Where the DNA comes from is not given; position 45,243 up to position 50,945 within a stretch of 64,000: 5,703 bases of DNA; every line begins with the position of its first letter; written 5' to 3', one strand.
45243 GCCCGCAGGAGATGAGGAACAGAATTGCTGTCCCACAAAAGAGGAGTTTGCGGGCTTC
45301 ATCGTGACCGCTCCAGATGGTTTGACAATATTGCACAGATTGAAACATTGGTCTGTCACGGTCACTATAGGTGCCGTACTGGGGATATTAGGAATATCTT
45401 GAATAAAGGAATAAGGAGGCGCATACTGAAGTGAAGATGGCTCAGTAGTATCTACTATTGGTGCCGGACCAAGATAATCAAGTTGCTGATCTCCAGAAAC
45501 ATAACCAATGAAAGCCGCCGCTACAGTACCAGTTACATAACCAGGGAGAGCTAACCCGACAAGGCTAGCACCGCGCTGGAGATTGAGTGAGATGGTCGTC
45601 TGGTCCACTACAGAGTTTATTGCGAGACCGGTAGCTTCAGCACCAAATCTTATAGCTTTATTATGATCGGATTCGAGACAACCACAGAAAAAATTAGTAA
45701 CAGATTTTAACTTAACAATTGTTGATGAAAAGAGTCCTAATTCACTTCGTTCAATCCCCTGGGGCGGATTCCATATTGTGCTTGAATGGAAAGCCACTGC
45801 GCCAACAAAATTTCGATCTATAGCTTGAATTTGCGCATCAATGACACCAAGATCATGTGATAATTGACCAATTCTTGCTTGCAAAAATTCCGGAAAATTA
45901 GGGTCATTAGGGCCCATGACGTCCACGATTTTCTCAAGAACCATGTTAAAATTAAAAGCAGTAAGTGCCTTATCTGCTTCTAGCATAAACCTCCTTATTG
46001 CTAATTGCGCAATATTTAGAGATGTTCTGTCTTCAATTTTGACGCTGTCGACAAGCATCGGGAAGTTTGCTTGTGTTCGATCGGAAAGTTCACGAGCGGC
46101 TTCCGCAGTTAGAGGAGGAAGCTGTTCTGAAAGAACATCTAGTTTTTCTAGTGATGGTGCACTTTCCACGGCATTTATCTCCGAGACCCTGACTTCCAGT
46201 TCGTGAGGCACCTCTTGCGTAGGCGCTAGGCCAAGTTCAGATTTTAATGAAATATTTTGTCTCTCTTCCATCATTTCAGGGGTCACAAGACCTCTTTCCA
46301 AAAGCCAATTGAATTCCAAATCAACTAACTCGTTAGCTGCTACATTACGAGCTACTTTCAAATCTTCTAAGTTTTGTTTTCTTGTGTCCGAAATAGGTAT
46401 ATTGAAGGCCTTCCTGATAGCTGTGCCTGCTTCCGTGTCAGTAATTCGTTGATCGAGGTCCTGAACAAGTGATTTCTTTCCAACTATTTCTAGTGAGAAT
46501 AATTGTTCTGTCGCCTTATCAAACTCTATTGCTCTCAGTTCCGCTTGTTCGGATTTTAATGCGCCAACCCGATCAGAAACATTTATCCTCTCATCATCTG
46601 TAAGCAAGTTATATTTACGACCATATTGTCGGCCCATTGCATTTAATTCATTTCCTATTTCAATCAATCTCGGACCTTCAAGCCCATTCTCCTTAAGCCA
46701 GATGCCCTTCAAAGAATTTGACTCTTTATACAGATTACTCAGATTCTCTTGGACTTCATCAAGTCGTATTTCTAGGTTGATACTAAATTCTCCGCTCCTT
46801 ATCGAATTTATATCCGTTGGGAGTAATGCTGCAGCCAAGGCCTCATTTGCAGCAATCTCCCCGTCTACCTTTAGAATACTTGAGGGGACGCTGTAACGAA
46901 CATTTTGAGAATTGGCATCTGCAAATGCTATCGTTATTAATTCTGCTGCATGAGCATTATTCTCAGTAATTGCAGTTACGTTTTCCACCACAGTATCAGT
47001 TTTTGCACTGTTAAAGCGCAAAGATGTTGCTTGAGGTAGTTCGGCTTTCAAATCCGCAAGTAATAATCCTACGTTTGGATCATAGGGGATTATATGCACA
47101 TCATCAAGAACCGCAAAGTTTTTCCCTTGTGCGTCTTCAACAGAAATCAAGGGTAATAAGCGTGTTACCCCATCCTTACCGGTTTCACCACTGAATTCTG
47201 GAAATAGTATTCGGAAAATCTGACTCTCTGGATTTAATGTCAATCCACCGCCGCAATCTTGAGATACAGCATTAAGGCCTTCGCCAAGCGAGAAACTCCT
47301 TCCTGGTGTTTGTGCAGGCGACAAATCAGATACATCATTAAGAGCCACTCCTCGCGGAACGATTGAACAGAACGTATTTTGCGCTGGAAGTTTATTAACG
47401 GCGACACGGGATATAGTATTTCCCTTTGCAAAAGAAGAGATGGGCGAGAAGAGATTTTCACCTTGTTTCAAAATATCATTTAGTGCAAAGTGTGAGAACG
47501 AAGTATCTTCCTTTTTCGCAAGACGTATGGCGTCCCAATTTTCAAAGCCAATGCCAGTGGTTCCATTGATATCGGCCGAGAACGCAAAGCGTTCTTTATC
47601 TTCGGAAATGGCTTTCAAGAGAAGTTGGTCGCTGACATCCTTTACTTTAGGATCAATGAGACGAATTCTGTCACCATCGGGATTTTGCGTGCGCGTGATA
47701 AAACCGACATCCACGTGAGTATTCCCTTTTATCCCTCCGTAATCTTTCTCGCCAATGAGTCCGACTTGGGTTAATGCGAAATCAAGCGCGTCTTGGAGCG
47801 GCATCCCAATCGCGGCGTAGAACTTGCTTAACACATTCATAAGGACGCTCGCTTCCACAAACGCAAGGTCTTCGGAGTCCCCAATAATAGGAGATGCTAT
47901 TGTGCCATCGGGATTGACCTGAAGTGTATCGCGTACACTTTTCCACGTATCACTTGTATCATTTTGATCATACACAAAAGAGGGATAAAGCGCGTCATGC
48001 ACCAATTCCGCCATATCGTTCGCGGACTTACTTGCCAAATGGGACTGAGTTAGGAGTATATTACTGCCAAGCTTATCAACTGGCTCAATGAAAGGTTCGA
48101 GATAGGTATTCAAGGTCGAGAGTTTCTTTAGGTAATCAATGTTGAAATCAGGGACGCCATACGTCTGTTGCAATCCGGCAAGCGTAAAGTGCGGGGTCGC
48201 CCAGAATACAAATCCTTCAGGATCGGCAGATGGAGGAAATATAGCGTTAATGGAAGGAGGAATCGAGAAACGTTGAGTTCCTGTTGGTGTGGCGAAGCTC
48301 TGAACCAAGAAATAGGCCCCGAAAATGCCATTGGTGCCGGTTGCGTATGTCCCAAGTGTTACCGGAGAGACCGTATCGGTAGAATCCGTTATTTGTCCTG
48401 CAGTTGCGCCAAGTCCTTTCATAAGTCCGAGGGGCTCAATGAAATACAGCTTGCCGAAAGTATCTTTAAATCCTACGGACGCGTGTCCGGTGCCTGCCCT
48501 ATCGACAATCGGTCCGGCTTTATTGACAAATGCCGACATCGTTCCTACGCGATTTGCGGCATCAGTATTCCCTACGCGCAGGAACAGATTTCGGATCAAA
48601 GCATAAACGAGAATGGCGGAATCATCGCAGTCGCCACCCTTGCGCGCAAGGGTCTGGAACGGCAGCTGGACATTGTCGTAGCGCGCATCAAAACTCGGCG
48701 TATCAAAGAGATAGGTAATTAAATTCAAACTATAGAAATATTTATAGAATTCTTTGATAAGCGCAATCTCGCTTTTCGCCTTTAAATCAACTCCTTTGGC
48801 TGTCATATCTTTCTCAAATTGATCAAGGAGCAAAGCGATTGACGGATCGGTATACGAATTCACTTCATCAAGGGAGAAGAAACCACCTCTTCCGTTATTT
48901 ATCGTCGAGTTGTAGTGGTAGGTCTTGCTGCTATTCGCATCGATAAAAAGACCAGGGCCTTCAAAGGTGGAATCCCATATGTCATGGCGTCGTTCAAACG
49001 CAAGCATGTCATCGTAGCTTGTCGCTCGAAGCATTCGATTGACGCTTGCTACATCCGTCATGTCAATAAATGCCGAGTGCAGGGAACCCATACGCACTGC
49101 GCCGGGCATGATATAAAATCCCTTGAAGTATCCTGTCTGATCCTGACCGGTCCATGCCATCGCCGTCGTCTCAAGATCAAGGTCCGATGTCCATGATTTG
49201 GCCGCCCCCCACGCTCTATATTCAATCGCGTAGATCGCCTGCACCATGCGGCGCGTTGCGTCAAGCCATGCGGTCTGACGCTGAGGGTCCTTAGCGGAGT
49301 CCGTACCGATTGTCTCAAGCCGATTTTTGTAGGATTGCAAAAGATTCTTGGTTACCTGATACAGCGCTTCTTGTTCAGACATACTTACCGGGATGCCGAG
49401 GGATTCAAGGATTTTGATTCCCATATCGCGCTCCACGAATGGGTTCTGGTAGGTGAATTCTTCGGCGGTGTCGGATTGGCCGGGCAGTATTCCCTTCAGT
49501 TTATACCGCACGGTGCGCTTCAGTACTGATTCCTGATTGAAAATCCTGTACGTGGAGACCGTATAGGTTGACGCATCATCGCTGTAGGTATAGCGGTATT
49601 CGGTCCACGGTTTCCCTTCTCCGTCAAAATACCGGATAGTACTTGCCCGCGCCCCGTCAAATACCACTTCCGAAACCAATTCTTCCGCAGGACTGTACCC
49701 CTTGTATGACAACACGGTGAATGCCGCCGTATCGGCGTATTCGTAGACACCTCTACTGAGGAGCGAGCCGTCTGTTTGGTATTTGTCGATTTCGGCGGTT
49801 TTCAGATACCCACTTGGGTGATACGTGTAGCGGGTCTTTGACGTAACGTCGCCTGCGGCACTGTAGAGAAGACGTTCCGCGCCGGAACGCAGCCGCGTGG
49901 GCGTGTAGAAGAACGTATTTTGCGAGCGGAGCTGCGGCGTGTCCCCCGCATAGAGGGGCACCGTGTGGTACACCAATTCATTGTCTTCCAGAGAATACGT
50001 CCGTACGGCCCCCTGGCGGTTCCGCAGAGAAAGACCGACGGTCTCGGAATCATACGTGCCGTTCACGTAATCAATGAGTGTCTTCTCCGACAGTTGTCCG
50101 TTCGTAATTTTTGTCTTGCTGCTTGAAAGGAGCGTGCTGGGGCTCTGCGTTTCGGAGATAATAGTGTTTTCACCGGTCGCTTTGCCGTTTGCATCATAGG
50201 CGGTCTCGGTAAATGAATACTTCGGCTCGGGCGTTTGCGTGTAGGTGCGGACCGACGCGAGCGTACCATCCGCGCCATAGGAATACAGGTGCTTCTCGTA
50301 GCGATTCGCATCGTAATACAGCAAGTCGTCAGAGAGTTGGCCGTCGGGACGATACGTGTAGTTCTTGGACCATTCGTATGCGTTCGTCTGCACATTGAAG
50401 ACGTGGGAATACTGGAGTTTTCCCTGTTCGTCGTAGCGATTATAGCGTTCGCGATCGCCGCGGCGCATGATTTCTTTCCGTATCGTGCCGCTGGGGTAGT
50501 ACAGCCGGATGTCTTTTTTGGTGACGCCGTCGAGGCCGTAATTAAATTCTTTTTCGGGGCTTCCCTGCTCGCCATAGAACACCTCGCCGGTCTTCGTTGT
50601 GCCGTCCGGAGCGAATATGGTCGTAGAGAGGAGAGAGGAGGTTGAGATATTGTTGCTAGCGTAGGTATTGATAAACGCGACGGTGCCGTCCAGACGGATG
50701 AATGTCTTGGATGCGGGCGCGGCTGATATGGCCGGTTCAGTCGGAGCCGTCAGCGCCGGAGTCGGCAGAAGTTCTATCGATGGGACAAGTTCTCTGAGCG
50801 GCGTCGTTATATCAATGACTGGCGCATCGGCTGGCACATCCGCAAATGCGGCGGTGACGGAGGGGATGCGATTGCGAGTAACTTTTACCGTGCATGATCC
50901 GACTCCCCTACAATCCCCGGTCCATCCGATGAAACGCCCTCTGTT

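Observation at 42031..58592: Operon-like block: 4691-aa secreted giant protein, small membrane protein, Cys-rich HEXXH metalloprotease and lipoprotein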

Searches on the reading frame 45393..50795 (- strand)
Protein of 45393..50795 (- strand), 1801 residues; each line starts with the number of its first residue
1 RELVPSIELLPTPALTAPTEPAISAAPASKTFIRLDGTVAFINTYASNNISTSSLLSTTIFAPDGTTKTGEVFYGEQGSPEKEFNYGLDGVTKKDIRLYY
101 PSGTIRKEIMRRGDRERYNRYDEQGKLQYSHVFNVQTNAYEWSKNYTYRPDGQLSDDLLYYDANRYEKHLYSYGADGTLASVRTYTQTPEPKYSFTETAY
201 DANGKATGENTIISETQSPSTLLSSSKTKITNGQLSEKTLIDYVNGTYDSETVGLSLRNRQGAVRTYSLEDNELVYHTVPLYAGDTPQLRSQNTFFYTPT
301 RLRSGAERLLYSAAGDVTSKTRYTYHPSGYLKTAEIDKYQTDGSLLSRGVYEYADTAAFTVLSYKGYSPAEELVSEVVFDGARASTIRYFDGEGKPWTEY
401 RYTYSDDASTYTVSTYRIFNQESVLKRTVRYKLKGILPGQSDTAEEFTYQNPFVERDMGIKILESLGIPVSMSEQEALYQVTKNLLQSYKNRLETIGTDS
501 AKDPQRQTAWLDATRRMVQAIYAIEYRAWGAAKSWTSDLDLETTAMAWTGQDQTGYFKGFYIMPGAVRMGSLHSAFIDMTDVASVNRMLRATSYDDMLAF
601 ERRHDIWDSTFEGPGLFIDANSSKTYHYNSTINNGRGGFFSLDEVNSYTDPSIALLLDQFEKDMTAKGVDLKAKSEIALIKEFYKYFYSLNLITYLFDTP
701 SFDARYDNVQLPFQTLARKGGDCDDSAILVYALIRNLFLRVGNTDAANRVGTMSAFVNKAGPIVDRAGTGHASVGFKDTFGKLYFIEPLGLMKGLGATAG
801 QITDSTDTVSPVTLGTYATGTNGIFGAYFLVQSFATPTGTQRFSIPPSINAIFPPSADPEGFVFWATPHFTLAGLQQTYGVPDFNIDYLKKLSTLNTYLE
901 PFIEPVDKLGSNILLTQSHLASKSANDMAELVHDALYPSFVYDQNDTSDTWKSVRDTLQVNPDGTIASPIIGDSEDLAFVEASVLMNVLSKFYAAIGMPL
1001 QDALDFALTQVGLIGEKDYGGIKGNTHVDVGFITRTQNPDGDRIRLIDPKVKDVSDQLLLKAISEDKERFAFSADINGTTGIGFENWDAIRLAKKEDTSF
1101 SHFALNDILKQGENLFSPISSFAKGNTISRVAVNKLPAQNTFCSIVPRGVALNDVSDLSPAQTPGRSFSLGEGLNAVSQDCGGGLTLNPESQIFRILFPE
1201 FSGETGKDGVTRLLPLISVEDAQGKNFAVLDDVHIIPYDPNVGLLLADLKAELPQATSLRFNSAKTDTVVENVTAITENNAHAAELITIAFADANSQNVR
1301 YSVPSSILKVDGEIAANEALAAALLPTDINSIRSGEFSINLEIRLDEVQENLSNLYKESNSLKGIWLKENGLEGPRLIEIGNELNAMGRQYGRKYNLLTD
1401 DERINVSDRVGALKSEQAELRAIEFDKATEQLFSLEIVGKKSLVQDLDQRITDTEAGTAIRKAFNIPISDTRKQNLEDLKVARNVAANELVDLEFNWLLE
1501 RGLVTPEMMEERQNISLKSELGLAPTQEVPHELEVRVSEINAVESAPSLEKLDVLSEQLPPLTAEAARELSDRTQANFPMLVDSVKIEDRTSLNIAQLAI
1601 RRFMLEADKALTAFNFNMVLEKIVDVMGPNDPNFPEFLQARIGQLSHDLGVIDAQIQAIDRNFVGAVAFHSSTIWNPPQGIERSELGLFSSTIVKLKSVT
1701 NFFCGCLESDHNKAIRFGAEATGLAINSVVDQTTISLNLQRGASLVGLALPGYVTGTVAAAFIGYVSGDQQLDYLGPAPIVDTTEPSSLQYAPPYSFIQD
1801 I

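Call 25: find_homologous_proteins(query=window:45393-50795:-)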
Query window:45393-50795:-: 8000 candidates shared short words with the query, none scored E <= 0.001.

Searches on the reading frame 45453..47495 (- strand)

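Call 15: search_protein_families(library=ncbifam, proteins=[window:45453-47495:-], max_evalue=1)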
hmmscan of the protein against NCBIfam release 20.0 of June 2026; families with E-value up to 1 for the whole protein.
window:45453-47495:- (681 aa): 0 families

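Call 16: search_protein_families(library=pfam, proteins=[window:45453-47495:-], max_evalue=5)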
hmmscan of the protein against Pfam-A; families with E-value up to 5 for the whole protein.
window:45453-47495:- (681 aa): 2 families
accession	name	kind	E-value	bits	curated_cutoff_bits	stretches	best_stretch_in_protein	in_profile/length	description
PF18694.6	TDP-43_N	-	0.042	14.2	27.1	1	136-168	15-47/74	TAR DNA-binding protein 43, N-terminal domain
PF04272.19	Phospholamban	-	0.26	11.2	25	1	358-380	10-32/52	Phospholamban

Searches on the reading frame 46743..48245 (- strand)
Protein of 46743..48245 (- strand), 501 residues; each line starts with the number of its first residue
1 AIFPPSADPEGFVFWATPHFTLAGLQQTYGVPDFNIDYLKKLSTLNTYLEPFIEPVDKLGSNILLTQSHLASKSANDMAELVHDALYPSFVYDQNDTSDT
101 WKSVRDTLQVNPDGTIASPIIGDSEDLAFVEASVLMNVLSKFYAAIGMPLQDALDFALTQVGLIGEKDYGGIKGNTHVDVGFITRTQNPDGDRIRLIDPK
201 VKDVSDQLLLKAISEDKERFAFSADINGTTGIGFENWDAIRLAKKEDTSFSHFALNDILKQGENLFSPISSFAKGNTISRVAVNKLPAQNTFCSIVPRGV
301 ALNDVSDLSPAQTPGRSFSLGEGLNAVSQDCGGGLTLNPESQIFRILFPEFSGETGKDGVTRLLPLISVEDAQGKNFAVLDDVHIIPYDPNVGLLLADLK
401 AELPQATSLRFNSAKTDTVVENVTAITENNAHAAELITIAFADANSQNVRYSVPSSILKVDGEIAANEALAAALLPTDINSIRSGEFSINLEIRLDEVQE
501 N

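Call 10: search_protein_families(library=pfam, proteins=[window:46743-48245:-], max_evalue=1)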
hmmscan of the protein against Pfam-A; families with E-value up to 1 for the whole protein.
window:46743-48245:- (501 aa): 1 family
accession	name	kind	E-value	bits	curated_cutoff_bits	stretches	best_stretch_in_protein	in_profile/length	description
PF18694.6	TDP-43_N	-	0.027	14.8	27.1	1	386-418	15-47/74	TAR DNA-binding protein 43, N-terminal domain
